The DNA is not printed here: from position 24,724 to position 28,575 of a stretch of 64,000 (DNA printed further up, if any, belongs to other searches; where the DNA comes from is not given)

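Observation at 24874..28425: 1183-aa PLD-nuclease / Ski2-Hel308-like helicase fusion encoded convergently at the end of the provirus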

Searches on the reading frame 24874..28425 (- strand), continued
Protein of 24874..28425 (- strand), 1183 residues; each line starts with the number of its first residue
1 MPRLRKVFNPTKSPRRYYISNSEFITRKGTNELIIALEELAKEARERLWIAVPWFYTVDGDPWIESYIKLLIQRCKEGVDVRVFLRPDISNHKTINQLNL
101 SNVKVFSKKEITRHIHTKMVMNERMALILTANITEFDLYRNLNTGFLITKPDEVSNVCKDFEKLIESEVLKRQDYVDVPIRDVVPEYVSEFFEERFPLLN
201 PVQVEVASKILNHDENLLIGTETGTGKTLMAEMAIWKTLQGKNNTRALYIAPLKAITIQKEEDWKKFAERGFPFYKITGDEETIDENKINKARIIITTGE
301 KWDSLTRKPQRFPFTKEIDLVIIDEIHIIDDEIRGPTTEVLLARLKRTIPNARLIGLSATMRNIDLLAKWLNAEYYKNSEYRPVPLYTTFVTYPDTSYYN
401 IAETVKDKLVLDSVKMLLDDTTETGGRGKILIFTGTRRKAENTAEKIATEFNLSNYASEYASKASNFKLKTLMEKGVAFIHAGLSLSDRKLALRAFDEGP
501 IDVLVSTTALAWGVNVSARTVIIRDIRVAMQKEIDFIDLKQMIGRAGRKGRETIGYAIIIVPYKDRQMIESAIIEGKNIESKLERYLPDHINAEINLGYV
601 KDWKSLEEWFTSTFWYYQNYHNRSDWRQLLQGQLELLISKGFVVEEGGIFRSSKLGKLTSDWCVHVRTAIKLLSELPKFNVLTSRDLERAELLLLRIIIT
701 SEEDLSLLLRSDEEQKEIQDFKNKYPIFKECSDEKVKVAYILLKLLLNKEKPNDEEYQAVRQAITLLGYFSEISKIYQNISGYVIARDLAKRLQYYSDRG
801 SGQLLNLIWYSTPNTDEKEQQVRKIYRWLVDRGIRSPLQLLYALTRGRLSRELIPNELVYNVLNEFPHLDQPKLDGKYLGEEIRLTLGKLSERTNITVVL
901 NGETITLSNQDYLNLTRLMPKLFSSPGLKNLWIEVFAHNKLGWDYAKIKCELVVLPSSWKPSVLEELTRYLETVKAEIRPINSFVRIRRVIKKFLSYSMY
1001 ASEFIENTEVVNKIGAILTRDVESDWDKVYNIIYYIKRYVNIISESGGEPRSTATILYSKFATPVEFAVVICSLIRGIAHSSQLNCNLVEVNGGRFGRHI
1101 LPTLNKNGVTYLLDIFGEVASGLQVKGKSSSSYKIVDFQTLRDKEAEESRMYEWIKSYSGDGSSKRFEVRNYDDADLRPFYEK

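Call 21: find_encoding_contigs(protein=P0024, flank=10000, max_places=2)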
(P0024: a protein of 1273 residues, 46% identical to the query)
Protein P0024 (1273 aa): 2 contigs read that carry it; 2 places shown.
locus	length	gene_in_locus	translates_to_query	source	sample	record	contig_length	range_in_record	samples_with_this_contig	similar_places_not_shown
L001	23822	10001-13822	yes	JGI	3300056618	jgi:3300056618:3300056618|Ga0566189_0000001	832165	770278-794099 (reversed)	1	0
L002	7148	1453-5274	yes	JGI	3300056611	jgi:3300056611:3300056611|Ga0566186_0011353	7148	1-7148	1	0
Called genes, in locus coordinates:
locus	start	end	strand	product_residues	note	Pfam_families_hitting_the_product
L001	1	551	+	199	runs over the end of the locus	-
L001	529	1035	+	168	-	-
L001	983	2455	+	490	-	PF17289:Terminase_6C (weak)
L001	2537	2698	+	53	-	-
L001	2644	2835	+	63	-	-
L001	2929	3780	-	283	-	PF12950:TaqI_C (weak)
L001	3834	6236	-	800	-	PF04313:HSDR_N (faint), PF02384:N6_Mtase, PF20473:MmeI_Mtase, PF07669:Eco57I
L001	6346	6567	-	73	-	-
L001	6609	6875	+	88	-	-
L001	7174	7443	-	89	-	-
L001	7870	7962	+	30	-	-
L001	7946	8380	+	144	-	-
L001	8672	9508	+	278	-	-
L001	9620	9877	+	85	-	-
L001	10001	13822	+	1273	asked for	PF13091:PLDc_2, PF04851:ResIII, PF00270:DEAD, PF00271:Helicase_C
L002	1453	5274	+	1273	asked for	PF13091:PLDc_2, PF04851:ResIII, PF00270:DEAD, PF00271:Helicase_C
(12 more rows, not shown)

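Call 22: find_encoding_contigs(protein=P0014, flank=10000, max_places=2)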
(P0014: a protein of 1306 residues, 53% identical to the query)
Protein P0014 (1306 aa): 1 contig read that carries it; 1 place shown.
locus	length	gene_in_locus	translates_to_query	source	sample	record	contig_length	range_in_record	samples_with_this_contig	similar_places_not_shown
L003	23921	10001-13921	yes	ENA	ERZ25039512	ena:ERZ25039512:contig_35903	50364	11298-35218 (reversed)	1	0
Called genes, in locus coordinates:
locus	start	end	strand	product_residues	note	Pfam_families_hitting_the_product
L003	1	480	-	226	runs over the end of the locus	-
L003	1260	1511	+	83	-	-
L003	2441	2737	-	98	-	PF00011:HSP20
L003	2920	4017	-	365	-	PF00226:DnaJ, PF01556:DnaJ_C, PF00684:DnaJ_CXXCXGXG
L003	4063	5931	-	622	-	PF00012:HSP70, PF06723:MreB_Mbl, PF02782:FGGY_C (faint)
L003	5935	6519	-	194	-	PF01025:GrpE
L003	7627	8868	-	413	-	PF04851:ResIII, PF00270:DEAD, PF00271:Helicase_C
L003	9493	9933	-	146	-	-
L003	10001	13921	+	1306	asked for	PF13091:PLDc_2 (weak), PF00270:DEAD, PF04851:ResIII, PF00271:Helicase_C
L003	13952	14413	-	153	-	-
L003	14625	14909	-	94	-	-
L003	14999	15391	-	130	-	PF04266:ASCH (weak)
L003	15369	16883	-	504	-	-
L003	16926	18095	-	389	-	PF13091:PLDc_2 (weak), PF28530:DUF8426 (weak)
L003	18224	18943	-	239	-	PF12705:PDDEXK_1, PF01930:Cas_Cas4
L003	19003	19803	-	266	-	-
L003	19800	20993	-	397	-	PF01047:MarR (faint)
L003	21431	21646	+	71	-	-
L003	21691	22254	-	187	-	PF00589:Phage_integrase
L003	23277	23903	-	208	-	-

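Call 23: find_encoding_contigs(protein=P0017, flank=10000, max_places=2)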
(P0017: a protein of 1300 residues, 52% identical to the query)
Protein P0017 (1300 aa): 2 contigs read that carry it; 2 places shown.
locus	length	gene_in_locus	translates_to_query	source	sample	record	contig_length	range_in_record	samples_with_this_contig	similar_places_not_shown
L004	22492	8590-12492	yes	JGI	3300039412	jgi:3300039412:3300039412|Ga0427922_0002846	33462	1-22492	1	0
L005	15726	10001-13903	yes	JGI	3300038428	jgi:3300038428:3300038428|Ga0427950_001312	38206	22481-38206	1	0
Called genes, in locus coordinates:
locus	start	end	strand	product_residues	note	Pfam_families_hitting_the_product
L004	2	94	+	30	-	?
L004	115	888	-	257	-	-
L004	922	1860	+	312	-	PF02195:ParB_N, PF17762:HTH_ParB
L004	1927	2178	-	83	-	PF01548:DEDD_Tnp_IS110 (weak)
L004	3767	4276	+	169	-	-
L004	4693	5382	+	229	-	-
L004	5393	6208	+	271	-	PF20434:BD-FAE (faint), PF00561:Abhydrolase_1, PF12146:Hydrolase_4, PF12697:Abhydrolase_6, PF20408:Abhydrolase_11 (faint), PF00326:Peptidase_S9 (weak)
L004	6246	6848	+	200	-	PF25084:LbH_EIF2B (faint), PF25087:GMPPB_C (weak), PF00132:Hexapep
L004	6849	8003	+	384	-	-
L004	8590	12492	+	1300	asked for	PF13091:PLDc_2 (weak), PF00176:SNF2-rel_dom (faint), PF00270:DEAD, PF04851:ResIII, PF22527:DEXQc_Suv3 (faint), PF00271:Helicase_C, PF01396:Zn_ribbon_Top1 (faint)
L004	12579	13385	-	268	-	-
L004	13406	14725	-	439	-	PF13483:Lactamase_B_3 (faint), PF12706:Lactamase_B_2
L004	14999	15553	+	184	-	-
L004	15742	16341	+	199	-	-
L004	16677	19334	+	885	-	PF12705:PDDEXK_1 (weak), PF00580:UvrD-helicase (faint), PF13086:AAA_11, PF13245:AAA_19, PF13604:AAA_30, PF01443:Viral_helicase1 (faint), PF13086:AAA_11, PF13087:AAA_12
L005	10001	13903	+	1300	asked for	PF13091:PLDc_2 (weak), PF00176:SNF2-rel_dom (faint), PF00270:DEAD, PF04851:ResIII, PF22527:DEXQc_Suv3 (faint), PF00271:Helicase_C, PF01396:Zn_ribbon_Top1 (faint)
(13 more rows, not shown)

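Call 24: find_encoding_contigs(protein=P0006, flank=10000, max_places=2)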
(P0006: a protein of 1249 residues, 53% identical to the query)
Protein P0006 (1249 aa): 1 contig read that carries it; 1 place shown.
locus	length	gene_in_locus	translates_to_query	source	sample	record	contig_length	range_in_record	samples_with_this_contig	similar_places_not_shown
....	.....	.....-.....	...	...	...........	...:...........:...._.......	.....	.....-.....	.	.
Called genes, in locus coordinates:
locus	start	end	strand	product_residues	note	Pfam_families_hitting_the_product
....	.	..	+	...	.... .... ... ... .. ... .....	-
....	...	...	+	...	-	-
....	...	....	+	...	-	-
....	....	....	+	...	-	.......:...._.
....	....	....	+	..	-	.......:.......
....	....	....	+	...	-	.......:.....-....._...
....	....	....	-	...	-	-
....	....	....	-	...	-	-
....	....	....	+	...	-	-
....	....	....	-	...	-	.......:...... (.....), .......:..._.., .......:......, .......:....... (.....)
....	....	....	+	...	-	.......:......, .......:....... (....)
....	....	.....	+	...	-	-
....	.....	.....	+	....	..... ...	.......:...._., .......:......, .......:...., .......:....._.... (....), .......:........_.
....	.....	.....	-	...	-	?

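Call 25: find_encoding_contigs(protein=P0011, flank=10000, max_places=2)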
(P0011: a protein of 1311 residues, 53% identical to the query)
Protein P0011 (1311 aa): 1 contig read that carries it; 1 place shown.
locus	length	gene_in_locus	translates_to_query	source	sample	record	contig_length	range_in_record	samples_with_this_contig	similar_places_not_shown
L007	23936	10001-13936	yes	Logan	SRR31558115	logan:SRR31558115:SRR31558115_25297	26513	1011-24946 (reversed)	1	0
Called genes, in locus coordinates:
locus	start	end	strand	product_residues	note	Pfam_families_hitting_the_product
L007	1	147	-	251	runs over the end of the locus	PF00106:adh_short, PF08659:KR (weak), PF13561:adh_short_C2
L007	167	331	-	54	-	-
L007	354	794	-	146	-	-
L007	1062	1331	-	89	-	-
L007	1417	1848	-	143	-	PF01243:PNPOx_N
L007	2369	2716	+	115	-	-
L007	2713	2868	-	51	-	-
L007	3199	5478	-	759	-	-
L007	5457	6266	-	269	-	PF19975:DO-GTPase1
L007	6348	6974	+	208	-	-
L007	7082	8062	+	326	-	PF03235:GmrSD_N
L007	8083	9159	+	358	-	-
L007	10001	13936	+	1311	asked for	PF00176:SNF2-rel_dom (faint), PF13091:PLDc_2 (weak), PF04851:ResIII, PF13872:AAA_34 (weak), PF00270:DEAD, PF22527:DEXQc_Suv3 (weak), PF00271:Helicase_C, PF01396:Zn_ribbon_Top1 (faint)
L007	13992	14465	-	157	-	PF00782:DSPc (weak)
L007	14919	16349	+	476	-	PF11074:DUF2779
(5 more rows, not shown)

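Call 26: find_encoding_contigs(protein=P0008, flank=10000, max_places=2)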
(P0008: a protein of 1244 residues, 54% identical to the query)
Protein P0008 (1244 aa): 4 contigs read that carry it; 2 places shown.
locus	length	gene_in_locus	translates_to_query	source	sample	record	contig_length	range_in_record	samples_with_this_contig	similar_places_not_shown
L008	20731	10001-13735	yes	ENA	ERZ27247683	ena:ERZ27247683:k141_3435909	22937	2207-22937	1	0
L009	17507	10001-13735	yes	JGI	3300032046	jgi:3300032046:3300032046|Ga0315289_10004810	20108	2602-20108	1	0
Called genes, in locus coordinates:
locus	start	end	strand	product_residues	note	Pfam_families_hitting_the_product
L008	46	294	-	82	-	-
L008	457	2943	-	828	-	PF09250:Prim-Pol, PF08708:PriCT_1 (weak)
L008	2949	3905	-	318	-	PF03692:CxxCxxCC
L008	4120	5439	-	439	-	PF01555:N6_N4_Mtase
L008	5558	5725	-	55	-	-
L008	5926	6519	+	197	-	-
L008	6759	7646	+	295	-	PF28530:DUF8426, PF01939:NucS_C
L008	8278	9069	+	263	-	PF11906:DUF3426 (faint)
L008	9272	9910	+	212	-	-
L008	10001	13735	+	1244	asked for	PF13091:PLDc_2 (weak), PF00270:DEAD, PF04851:ResIII, PF22527:DEXQc_Suv3 (faint), PF00271:Helicase_C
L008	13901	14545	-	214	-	PF17032:Zn_ribbon_15 (faint), PF12773:DZR, PF13240:Zn_Ribbon_1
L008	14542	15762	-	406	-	PF12773:DZR (faint), PF13240:Zn_Ribbon_1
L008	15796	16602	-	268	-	-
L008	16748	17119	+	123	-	-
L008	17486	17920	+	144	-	-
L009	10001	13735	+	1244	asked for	PF13091:PLDc_2 (weak), PF00270:DEAD, PF04851:ResIII, PF22527:DEXQc_Suv3 (faint), PF00271:Helicase_C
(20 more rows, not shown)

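Call 43: find_related_loci(query=A1, collection=genome_contigs, flank=10000)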
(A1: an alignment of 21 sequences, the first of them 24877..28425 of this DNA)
Query A1 (1183 aa) in genome_contigs; peptide patterns used: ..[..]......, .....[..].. (x = any residue, [..] = any of these).
22 stretches matched a pattern; 3 encode a relative of the query (tblastn E <= 1e-3); 3 distinct loci.
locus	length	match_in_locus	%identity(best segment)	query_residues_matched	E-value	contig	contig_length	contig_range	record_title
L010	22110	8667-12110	52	18-1174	0e+0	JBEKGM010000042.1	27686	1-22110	MAG: Candidatus Bathyarchaeia archaeon isolate SPRUCE 253 SPRUCE_253_42, whole genome shotgun sequence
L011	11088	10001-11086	100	1-362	0e+0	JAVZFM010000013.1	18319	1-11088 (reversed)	MAG: Candidatus Bathyarchaeia archaeon isolate DRTY-6_201803_bins_58 DRTY-6_201803_bins_58_scaffold_13, whole genome sho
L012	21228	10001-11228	34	192-548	4e-29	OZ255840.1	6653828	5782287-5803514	MAG: Lapillicoccus sp. isolate 06646fd7-2c63-4109-9482-7ad612948f2b genome assembly, chromosome: 1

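Call 49: find_related_loci(query=A1, collection=viral_contigs, flank=10000)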
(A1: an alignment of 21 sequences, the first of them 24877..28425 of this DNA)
Query A1 (1183 aa) in viral_contigs; peptide patterns used: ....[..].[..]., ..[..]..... (x = any residue, [..] = any of these).
42 stretches matched a pattern, but none encodes a relative of the query by tblastn (E <= 1e-3).

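Call 58: find_encoding_contigs(protein=window:24874-28425:-, flank=10000, max_places=6)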
Protein window:24874-28425:- (1183 aa): 1 contig read that carries it; 1 place shown.
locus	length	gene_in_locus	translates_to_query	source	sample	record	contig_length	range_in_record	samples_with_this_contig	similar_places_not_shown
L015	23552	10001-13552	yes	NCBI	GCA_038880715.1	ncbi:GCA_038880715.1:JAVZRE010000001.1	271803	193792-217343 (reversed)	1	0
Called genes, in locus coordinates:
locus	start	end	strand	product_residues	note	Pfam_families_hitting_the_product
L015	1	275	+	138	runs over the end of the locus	PF00293:NUDIX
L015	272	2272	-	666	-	PF01926:MMR_HSR1, PF02421:FeoB_N, PF00009:GTP_EFTU (weak), PF17910:FeoB_Cyto, PF07670:Gate, PF07664:FeoB_C, PF07670:Gate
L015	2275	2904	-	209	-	PF04023:FeoA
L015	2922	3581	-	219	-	PF01325:Fe_dep_repress, PF02742:Fe_dep_repr_C, PF04023:FeoA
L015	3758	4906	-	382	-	PF01118:Semialdhyde_dh, PF02774:Semialdhyde_dhC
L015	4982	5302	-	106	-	-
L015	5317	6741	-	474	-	PF03796:DnaB_C, PF05625:PAXNEB (faint), PF06745:ATPase, PF08423:Rad51 (faint), PF13481:AAA_25, PF23442:DUF7125 (weak), PF13401:AAA_22 (weak), PF20440:GvpD_bR2 (weak)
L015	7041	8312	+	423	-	-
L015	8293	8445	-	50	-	-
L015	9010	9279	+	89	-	PF18753:Nmad2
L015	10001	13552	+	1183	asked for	PF13091:PLDc_2, PF00270:DEAD, PF04851:ResIII, PF22527:DEXQc_Suv3 (faint), PF00271:Helicase_C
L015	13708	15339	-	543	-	PF24517:CBM96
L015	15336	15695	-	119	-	-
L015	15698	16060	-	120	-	-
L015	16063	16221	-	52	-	-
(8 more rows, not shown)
